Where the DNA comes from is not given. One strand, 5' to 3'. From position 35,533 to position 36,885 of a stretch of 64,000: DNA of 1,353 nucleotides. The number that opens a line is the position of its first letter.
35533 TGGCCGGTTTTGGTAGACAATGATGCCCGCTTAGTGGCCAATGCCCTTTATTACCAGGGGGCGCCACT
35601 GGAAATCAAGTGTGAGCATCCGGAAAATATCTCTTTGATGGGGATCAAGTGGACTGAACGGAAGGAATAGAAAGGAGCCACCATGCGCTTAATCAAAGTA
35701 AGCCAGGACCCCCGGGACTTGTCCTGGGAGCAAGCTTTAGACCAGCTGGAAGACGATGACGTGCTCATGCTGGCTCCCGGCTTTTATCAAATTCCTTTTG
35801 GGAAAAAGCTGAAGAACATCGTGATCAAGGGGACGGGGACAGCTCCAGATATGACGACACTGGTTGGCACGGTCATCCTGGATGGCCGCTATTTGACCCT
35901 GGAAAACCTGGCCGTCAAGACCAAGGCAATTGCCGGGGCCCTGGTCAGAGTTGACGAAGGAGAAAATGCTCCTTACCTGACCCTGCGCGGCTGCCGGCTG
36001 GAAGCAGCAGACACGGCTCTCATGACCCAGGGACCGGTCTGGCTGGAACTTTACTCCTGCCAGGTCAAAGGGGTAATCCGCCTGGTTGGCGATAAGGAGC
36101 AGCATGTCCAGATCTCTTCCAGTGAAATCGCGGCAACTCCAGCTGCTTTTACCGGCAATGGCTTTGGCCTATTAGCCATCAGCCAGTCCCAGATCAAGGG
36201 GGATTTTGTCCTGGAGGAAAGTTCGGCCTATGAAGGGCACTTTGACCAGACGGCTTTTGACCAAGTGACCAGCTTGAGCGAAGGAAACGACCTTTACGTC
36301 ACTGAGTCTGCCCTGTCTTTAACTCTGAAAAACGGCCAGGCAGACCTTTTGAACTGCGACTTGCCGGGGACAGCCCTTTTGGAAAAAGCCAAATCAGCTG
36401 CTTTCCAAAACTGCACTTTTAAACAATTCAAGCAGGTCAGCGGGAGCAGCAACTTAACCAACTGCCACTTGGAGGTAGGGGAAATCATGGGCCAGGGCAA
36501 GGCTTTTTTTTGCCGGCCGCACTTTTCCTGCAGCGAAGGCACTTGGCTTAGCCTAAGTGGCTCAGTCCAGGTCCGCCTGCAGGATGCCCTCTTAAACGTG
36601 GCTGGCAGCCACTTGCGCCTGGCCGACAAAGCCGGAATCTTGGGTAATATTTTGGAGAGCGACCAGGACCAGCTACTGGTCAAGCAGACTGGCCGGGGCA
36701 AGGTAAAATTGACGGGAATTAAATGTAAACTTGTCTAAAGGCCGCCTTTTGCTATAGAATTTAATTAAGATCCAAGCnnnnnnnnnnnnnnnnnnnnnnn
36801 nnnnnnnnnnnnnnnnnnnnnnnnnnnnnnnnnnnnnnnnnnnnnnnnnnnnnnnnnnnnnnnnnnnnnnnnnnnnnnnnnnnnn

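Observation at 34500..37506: Tandem paralogous cytoplasmic beta-helix proteins co-located with a GntR/HutC regulator: a module with no assignable function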

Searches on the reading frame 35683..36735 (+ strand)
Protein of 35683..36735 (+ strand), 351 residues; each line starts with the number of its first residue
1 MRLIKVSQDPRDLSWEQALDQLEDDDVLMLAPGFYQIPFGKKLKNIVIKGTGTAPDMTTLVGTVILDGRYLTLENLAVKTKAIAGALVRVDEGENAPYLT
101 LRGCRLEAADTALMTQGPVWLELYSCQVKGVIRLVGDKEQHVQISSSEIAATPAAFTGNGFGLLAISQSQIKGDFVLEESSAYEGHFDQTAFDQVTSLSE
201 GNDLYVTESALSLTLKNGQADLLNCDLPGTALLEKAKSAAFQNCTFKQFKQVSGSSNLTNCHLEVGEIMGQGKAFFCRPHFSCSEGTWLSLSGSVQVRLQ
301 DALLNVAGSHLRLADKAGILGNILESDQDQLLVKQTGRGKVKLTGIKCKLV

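Call 3: search_protein_families(library=pfam, proteins=[window:35683-36735:+], max_evalue=1)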
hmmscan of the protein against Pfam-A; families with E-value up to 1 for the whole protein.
window:35683-36735:+ (351 aa): 0 families

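Call 4: search_protein_families(library=ncbifam, proteins=[window:35683-36735:+], max_evalue=1)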
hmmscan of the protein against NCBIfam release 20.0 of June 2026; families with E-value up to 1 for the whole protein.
window:35683-36735:+ (351 aa): 3 families
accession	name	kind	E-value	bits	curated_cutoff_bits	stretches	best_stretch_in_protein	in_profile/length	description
TIGR03805.1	beta_helix_1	subfamily_domain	0.063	12.3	141.5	1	17-95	3-87/314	parallel beta-helix domain-containing protein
NF000349.1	mfpA_AE000516.2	equivalog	0.099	12.5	360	1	215-250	22-58/183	pentapeptide repeat protein MfpA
NF011922.0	PRK15393.1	equivalog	0.17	11.6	152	1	118-167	115-165/182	NUDIX hydrolase YfcD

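Call 8: search_solved_structures(query=window:35683-36735:+, max_evalue=10)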
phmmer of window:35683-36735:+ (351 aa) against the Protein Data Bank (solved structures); distinct sequences matched with E-value up to 10: 6.
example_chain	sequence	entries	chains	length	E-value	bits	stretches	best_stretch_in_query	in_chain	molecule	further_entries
6zt4_A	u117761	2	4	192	0.61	12.4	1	222-267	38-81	Pentapeptide repeat protein MfpA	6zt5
9uh3_T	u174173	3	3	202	0.77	12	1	87-162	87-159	Fucoxanthin chlorophyll a/c binding protein V (FCPI-5)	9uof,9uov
3zet_B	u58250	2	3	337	0.93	11.8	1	232-298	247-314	PROBABLE TRNA THREONYLCARBAMOYLADENOSINE BIOSYNTHESIS PROTEIN GCP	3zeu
4wq4_A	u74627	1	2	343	1.1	11.5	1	231-298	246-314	tRNA N6-adenosine threonylcarbamoyltransferase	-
4wq5_A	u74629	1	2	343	1.2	11.4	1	231-298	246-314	tRNA N6-adenosine threonylcarbamoyltransferase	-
4ydu_A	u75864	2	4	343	1.2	11.4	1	231-298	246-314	tRNA N6-adenosine threonylcarbamoyltransferase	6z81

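Call 9: find_homologous_proteins(query=window:35683-36735:+, max_evalue=0.001)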
Query window:35683-36735:+ (351 aa): 43 proteins with E <= 0.001 among 6192 candidates.
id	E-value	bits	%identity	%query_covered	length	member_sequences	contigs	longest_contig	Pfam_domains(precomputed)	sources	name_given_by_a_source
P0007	2.8e-229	778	100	100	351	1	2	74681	-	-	-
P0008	3.2e-227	771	99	100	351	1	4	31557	-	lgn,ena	-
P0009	4.6e-227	770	99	100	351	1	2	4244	-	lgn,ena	-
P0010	8.1e-227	770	99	100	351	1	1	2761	-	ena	-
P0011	1.1e-226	769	99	100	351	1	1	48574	-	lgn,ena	-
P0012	1.1e-226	769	99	100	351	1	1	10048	-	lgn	-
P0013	1.2e-226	769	99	100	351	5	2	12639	-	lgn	-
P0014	1.2e-226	769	99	100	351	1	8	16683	-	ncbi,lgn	-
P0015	3.0e-226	768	99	100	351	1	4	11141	-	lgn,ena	-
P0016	4.0e-226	767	99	100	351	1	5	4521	-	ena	-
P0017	4.3e-226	767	99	100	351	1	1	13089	-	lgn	-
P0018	4.8e-226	767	99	100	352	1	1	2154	-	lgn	-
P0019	5.7e-226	767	99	100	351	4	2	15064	-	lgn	-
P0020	8.0e-226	766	99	100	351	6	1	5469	-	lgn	-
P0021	8.1e-226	766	99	100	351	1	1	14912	-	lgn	-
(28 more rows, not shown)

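Call 10: search_protein_families(library=padloc, proteins=[window:35683-36735:+], max_evalue=1)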
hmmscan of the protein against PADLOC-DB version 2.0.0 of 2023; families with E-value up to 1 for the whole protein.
window:35683-36735:+ (351 aa): 0 families

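Call 11: search_protein_families(library=phrogs, proteins=[window:35683-36735:+], max_evalue=1)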
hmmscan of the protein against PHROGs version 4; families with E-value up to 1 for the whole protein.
window:35683-36735:+ (351 aa): 0 families

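Call 32: search_solved_structures(query=A3, max_evalue=10, show_alignments=2)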
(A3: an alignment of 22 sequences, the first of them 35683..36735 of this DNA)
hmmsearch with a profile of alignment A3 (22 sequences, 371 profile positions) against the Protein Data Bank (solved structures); distinct sequences matched with E-value up to 10: 9.
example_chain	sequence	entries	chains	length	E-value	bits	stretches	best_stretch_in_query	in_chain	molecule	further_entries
6xc9_D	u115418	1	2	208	0.54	12.4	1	142-248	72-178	T-CELL-RECEPTOR, A3.10-alpha chain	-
4tz1_A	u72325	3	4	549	0.81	11.9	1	28-93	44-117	Putative secreted protein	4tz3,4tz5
4tyv_A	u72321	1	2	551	0.81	11.8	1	28-93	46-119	Putative secreted protein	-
4pex_A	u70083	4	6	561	0.84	11.8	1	28-93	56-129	Putative secreted protein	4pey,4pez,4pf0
4pew_A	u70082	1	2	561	0.84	11.8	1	28-93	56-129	Putative secreted protein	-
1hii_A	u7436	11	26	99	1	11.5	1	179-220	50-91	HIV-2 PROTEASE | HIV-II PROTEASE | Protease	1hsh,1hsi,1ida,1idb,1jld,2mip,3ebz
1ivp_A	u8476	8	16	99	1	11.5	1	179-220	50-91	HIV-2 PROTEASE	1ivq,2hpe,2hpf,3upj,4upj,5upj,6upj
5bnq_A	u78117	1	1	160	1.2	11.3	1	51-164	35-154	Tumor necrosis factor ligand superfamily member 11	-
3urf_A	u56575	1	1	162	1.2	11.3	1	51-164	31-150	Tumor necrosis factor ligand superfamily member 11, soluble form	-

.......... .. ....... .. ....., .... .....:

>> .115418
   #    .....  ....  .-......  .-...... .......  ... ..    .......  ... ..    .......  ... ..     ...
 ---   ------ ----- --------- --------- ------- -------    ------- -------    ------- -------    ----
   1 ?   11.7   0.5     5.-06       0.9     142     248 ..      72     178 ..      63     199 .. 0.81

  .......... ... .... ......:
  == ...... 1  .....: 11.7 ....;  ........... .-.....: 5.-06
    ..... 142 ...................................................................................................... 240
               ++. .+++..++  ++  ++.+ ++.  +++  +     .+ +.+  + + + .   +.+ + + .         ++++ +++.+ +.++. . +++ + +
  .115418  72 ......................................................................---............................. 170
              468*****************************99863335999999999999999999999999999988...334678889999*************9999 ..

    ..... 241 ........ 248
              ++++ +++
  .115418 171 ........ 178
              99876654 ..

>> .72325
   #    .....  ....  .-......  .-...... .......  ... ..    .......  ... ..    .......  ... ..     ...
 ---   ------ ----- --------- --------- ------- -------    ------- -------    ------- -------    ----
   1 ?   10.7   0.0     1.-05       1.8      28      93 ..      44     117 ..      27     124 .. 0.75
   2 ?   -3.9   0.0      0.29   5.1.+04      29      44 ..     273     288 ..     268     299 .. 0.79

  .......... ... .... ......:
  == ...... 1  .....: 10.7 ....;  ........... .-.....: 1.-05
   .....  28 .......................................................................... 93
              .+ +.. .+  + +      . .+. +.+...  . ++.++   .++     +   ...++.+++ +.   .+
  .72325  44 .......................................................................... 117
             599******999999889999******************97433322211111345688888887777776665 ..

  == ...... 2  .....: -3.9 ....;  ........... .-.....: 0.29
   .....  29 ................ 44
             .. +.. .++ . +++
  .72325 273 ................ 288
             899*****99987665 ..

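Call 39: search_protein_representatives(alignment_id=A3)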
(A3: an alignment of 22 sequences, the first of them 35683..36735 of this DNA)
Query: 22 sequences, 371 profile positions. Proteins with E-value up to 0.001 (for the whole library): 123; up to 1e-10: 43; up to 1e-30: 13. The best 123 are listed.
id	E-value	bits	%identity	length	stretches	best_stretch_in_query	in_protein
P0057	3.4e-177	605.4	-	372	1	1-370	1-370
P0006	4.4e-153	526.1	-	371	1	1-369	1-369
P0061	2.2e-145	500.8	-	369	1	1-370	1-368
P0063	5.0e-144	496.3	-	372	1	1-370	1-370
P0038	1.2e-125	435.9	-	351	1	1-368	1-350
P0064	1.0e-121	422.9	-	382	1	1-369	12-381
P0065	1.8e-116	405.6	-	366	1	1-369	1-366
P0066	7.5e-112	390.4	-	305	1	1-291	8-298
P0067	9.2e-105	367.1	-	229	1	1-219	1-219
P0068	1.3e-77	277.8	-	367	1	1-367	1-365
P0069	1.3e-45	172.4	-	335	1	1-368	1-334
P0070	4.5e-31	124.6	-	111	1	265-370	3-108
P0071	6.1e-31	124.2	-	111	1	49-157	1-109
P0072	3.1e-28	115.3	-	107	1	95-171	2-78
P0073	3.8e-22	95.2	-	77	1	296-371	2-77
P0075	1.4e-18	83.6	-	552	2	1-132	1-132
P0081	1.3e-13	67.2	-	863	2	1-112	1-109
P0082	1.3e-13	67.1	-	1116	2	6-213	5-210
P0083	2.0e-13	66.5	-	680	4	17-117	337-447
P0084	2.4e-13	66.3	-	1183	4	17-119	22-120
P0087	4.3e-12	62.2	-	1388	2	21-121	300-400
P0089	7.7e-12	61.3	-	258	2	1-114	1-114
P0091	8.9e-12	61.1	-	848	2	1-121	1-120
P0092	1.6e-11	60.3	-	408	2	5-100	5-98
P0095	2.2e-11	59.8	-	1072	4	1-111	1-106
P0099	4.8e-11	58.7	-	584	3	5-118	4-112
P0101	9.2e-11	57.8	-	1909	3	5-182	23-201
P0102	1.1e-10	57.6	-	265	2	6-116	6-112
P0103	2.3e-10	56.5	-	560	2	1-155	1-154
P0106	5.7e-10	55.2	-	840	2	1-156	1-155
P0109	1.6e-09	53.7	-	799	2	1-165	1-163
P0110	2.0e-09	53.4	-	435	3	12-98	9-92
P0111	2.5e-09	53.1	-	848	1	1-202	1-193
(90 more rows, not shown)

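Call 41: predict_structure(alignment_id=A3)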
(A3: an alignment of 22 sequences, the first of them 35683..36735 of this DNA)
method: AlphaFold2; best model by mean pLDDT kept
length: 351 residues; sequences in the alignment: 22
mean_pLDDT: 94.1   pTM: 0.89
mean pLDDT of the five models: 94.1, 94.0, 92.8, 90.0, 83.9
residues with pLDDT >= 90: 305; 70-90: 38; 50-70: 8; < 50: 0
segments of 3 or more residues with pLDDT < 50: none
pLDDT, mean of each block of 10 residues (from residue 1): 91 93 95 92 94 96 91 95 72 81 94 92 97 91 98 94 98 96 97 96 97 96 97 95 98 97 97 96 94 97 95 97 96 93 95 91
secondary structure, 60 per line:
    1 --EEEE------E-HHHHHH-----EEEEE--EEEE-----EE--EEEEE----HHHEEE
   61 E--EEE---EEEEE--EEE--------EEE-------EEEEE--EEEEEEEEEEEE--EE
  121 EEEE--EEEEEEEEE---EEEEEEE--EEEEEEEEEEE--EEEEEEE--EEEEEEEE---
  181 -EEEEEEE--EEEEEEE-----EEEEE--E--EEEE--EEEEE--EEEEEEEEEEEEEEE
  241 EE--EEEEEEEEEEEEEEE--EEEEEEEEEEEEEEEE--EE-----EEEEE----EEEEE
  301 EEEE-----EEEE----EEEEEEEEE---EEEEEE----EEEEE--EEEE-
elements in order: E3-6 H15-20 E26-30 E33-36 E46-50 E58-61 E64-66 E70-74 E77-79 E88-90 E98-102 E105-116 E119-124 E127-135 E139-145 E148-158 E161-167 E170-177 E182-188 E191-197 E203-207 E213-216 E219-223 E226-242 E245-259 E262-277 E287-291 E296-304 E310-313 E318-326 E330-335 E340-344 E347-350
